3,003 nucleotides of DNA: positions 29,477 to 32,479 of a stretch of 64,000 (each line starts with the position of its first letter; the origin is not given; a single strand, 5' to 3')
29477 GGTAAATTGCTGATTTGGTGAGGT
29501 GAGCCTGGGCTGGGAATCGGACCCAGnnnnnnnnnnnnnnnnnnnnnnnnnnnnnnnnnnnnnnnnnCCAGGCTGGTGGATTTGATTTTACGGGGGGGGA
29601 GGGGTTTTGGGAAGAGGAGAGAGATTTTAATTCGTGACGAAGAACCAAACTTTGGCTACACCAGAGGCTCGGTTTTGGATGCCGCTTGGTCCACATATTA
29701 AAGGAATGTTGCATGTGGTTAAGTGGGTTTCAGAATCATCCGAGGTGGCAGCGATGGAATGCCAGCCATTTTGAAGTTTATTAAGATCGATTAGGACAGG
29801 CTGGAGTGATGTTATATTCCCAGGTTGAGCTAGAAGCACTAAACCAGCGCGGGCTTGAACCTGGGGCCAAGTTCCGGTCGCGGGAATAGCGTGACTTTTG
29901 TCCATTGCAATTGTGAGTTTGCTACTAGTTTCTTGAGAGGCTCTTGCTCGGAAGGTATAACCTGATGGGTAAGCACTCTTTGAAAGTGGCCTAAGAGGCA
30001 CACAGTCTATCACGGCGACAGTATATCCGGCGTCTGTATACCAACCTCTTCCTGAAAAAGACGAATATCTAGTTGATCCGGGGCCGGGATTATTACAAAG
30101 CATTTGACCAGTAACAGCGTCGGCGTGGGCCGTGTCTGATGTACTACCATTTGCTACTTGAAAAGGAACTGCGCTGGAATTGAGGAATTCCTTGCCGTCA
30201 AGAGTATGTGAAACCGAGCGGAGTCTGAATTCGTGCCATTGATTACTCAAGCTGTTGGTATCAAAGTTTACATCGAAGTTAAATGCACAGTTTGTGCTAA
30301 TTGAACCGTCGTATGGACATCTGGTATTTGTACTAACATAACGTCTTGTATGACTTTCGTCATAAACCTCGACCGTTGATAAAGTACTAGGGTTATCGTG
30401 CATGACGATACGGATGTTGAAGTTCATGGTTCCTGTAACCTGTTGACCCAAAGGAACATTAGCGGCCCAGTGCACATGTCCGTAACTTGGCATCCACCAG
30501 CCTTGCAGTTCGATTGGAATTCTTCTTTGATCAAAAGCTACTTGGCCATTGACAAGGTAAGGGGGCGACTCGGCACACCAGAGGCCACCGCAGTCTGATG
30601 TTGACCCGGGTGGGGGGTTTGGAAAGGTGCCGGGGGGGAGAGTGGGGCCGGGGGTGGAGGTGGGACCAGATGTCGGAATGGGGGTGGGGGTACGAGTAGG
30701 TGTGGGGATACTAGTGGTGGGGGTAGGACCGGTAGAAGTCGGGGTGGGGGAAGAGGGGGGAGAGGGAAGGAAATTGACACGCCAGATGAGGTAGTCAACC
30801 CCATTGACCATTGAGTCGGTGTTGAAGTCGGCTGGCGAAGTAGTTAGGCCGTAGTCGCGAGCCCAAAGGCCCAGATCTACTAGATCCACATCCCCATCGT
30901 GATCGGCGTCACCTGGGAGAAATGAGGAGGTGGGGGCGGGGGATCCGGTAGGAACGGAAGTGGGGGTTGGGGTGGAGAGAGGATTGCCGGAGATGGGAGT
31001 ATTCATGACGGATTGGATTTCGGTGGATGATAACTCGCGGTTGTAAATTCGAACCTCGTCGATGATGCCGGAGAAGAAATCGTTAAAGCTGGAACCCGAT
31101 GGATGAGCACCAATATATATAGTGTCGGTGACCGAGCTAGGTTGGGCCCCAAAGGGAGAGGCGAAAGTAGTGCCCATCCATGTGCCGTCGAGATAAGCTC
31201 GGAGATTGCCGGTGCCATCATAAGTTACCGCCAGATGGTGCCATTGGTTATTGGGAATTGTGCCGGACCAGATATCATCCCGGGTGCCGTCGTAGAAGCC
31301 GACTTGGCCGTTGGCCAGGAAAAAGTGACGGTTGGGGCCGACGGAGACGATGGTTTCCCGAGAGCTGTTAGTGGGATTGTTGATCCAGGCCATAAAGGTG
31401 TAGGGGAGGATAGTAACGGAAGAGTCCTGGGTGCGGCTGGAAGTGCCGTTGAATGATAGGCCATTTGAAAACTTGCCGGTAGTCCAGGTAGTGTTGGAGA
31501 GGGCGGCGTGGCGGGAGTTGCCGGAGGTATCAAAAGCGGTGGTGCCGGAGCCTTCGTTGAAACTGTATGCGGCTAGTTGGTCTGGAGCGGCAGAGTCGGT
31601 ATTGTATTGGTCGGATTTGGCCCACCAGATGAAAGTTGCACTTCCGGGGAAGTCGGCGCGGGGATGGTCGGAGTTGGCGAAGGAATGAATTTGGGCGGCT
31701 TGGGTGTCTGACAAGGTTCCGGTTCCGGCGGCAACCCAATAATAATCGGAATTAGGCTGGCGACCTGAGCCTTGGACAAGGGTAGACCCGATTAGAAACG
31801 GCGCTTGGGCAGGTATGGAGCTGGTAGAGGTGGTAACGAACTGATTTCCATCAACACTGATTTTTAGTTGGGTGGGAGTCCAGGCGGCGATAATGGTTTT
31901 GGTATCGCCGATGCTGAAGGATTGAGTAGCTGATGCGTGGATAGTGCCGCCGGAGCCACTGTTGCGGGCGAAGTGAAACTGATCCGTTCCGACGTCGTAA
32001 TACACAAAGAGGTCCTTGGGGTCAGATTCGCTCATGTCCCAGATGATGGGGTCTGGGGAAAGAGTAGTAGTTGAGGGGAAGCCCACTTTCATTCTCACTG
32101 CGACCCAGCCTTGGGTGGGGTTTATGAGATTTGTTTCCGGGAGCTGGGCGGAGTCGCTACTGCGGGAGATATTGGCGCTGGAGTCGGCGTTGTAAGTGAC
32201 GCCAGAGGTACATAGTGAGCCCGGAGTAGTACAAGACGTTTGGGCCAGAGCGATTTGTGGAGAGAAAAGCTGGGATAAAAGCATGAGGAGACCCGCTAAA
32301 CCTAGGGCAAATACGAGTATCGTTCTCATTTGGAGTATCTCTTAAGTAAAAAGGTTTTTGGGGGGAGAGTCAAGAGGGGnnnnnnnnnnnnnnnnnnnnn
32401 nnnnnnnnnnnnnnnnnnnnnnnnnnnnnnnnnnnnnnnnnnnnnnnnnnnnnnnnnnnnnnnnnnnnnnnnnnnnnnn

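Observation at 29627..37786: Three consecutive giant surface proteins carrying near-identical internal dockerins (LamG lectin, unknown, purple acid phosphatase)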

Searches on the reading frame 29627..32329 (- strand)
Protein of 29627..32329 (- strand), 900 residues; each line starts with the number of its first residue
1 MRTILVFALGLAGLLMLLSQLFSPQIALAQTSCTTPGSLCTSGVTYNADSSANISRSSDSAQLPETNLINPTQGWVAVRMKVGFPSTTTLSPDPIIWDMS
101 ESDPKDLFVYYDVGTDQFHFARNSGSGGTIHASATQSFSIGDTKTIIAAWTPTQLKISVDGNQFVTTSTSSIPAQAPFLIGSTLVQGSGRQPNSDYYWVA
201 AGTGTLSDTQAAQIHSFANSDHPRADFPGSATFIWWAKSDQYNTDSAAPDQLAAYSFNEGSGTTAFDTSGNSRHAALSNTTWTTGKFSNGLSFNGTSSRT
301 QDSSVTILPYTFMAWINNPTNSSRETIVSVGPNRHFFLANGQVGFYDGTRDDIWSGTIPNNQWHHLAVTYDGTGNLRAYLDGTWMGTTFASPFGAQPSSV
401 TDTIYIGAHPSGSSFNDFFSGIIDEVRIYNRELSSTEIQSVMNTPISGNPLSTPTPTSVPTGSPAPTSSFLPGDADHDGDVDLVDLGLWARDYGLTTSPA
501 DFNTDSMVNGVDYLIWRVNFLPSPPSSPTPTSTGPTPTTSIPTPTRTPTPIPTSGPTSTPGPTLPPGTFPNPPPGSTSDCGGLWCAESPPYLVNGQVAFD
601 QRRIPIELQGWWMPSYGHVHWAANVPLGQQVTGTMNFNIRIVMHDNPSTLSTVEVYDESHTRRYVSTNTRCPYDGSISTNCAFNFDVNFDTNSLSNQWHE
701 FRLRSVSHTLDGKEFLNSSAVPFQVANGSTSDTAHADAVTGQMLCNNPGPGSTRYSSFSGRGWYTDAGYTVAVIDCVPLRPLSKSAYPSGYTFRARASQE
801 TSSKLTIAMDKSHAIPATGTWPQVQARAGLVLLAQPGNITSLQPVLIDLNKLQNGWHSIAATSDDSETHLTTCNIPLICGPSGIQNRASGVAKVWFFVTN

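Call 3: search_protein_families(library=pfam, proteins=[window:29627-32329:-], max_evalue=1)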
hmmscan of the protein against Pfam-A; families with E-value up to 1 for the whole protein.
window:29627-32329:- (900 aa): 2 families
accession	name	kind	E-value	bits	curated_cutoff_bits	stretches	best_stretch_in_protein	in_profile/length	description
PF13385.13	Laminin_G_3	-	5.8e-24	85.4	27.6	2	299-439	8-151/151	Concanavalin A-like lectin/glucanases superfamily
PF02210.31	Laminin_G_2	-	8.5e-09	36.4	22.9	2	358-429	50-124/126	Laminin G domain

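Call 4: search_protein_families(library=ncbifam, proteins=[window:29627-32329:-], max_evalue=1)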
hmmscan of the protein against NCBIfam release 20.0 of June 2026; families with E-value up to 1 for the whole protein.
window:29627-32329:- (900 aa): 1 family
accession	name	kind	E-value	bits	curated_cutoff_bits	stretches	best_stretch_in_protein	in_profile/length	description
NF052521.1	TafC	equivalog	0.0001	21.5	410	1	355-447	276-365/373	TafC family fimbrial protein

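Call 13: find_encoding_contigs(protein=window:29627-32329:-, flank=10000, max_places=6)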
Protein window:29627-32329:- (900 aa): no gene with exactly this product is on record in the collection.

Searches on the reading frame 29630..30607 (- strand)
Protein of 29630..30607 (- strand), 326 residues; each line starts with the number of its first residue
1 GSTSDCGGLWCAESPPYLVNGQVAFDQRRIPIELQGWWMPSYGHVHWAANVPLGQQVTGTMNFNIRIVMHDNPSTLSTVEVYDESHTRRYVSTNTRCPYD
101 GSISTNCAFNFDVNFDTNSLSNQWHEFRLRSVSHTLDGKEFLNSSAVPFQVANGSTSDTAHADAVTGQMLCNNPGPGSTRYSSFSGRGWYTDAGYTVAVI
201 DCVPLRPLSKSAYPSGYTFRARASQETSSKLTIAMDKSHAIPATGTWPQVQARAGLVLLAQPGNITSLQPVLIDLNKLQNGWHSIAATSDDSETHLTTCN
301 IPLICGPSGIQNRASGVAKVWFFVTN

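Call 23: find_homologous_proteins(query=window:29630-30607:-, max_evalue=0.001)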
Query window:29630-30607:- (326 aa): 23 proteins with E <= 0.001 among 1432 candidates.
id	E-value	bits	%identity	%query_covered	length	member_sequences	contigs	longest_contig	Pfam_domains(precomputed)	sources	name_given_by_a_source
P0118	3.8e-81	291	46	97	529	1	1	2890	PF17957.8,PF19077.7,PF16656.12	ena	-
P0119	5.6e-77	277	45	96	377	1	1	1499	-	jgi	jgi:hypothetical protein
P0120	5.9e-77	277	45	97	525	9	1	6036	PF17957.8,PF16656.12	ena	-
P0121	1.9e-75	272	46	97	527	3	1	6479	PF17957.8,PF19077.7,PF16656.12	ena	-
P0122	3.4e-75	271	46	97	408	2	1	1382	PF16656.12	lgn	-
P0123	8.1e-65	237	44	93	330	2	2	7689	-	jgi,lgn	jgi:hypothetical protein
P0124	4.9e-64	235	42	94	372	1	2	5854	-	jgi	jgi:hypothetical protein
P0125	5.7e-62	228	43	93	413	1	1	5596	-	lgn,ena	-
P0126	8.0e-62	227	43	85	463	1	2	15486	PF17957.8,PF16656.12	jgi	jgi:hypothetical protein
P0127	4.7e-61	225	42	93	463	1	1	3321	PF01833.31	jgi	jgi:hypothetical protein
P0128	4.1e-59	219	42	93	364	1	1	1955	-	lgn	-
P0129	6.9e-56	208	40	93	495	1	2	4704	-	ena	-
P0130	1.3e-55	207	40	93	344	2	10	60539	-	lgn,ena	-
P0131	1.8e-54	203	38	93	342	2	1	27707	-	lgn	-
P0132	5.0e-54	202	38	93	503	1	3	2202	-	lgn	-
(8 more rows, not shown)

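Call 45: predict_structure(alignment_id=A1)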
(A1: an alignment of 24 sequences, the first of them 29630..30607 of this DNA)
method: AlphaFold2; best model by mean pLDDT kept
length: 326 residues; sequences in the alignment: 24
mean_pLDDT: 80.0   pTM: 0.82
mean pLDDT of the five models: 80.0, 78.0, 76.4, 76.2, 75.1
residues with pLDDT >= 90: 93; 70-90: 156; 50-70: 54; < 50: 23
segments of 3 or more residues with pLDDT < 50: 1-9, 163-165, 172-179
pLDDT, mean of each block of 10 residues (from residue 1): 41 53 76 72 82 88 90 89 80 86 86 89 87 86 88 66 50 48 83 83 90 94 85 92 88 93 92 94 93 66 58 85 92
secondary structure, 60 per line:
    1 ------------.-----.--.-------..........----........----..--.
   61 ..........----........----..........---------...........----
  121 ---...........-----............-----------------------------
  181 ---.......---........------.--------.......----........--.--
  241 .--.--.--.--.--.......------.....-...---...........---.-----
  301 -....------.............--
elements in order: E30-39 E44-51 E60-70 E75-82 E87-96 E106-116 E124-134 E140-151 E184-190 E194-201 E217-223 E228-235 E256-262 E269-273 E281-291 H302-305 E312-324

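Call 49: fold_search(model_id=the predicted structure, library=pdb)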
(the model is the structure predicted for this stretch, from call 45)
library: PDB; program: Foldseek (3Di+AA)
matches with E <= 10: 881; with E <= 0.001: 6
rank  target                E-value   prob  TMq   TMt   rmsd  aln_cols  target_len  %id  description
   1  4kkq_B                2.6e-04  0.98  0.22  0.29  17.6       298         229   10  Crystal structure of Vibrio cholerae RbmA (crystal form 1) (released 2013-05-22)
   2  4kkq_A                3.1e-04  0.96  0.20  0.27  16.7       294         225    9  Crystal structure of Vibrio cholerae RbmA (crystal form 1) (released 2013-05-22)
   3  4kkp_B                3.2e-04  0.87  0.19  0.24  17.4       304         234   10  Crystal structure of Vibrio cholerae RbmA (crystal form 2) (released 2013-05-22)
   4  4kkp_A                3.4e-04  0.93  0.20  0.26  17.5       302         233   10  Crystal structure of Vibrio cholerae RbmA (crystal form 2) (released 2013-05-22)
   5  4be5_A                6.4e-04  0.91  0.21  0.28  17.2       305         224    9  V. cholera biofilm scaffolding protein RbmA (released 2013-12-18)
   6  2a74_D                8.8e-04  0.82  0.20  0.11  24.1       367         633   10  Human Complement Component C3c (released 2005-09-27)
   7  4kkr_A                1.3e-03  0.87  0.22  0.29  18.4       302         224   10  Crystal structure of Vibrio cholerae RbmA (crystal form 3) (released 2013-05-22)
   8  8eok_G                1.3e-03  0.77  0.20  0.12  24.2       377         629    9  Structure of the C3bB proconvertase in complex with lufaxin and factor Xa (released 2023-08-30)
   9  4be6_A                1.7e-03  0.85  0.21  0.28  17.2       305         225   10  V. cholera biofilm scaffolding protein RbmA (released 2013-12-18)
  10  2xwx_A                2.4e-03  0.84  0.22  0.19  21.7       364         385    7  Vibrio cholerae colonization factor GbpA crystal structure (released 2011-11-16)
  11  5g50_B                2.7e-03  0.75  0.20  0.26  16.8       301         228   10  Vibrio cholerae scaffolding protein RbmA in complex with magnesium. (released 2017-11-29)
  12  7tvz_E                2.8e-03  0.44  0.18  0.10  18.8       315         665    7  Cryo-EM structure of human band 3-protein 4.2 complex in diagonal conformation (released 2022-06-08)
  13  2qki_A                3.3e-03  0.28  0.18  0.11  23.9       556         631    8  Human C3c in complex with the inhibitor compstatin (released 2007-08-14)
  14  8jp0                  5.0e-03  0.38  0.17  0.09  24.2       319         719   10  structure of human sodium-calciumexchanger NCX1 (released 2024-01-03)
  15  8uin_A                5.0e-03  0.28  0.19  0.11  24.5       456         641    9  Structure of the C3bBb-albicin complex (released 2024-05-08)
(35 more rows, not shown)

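Call 79: search_protein_families(library=phrogs, proteins=[window:29630-30607:-], max_evalue=0.01)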
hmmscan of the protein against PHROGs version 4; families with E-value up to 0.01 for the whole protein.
window:29630-30607:- (326 aa): 0 families

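Call 81: search_protein_families(library=pfam, proteins=[window:29630-30607:-], max_evalue=1)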
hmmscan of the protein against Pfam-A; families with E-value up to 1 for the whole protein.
window:29630-30607:- (326 aa): 3 families
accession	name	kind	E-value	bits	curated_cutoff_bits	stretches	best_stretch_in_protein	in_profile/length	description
PF17957.7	Big_7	-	0.01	16.9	24.1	1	54-125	11-66/70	Bacterial Ig domain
PF18363.6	PI_PP_I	-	0.05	14.2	28.5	0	265-297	23-55/94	Phosphoinositide phosphatase insertion domain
PF10845.14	DUF2576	-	0.17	12.1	27.4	1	116-145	19-48/49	Protein of unknown function (DUF2576)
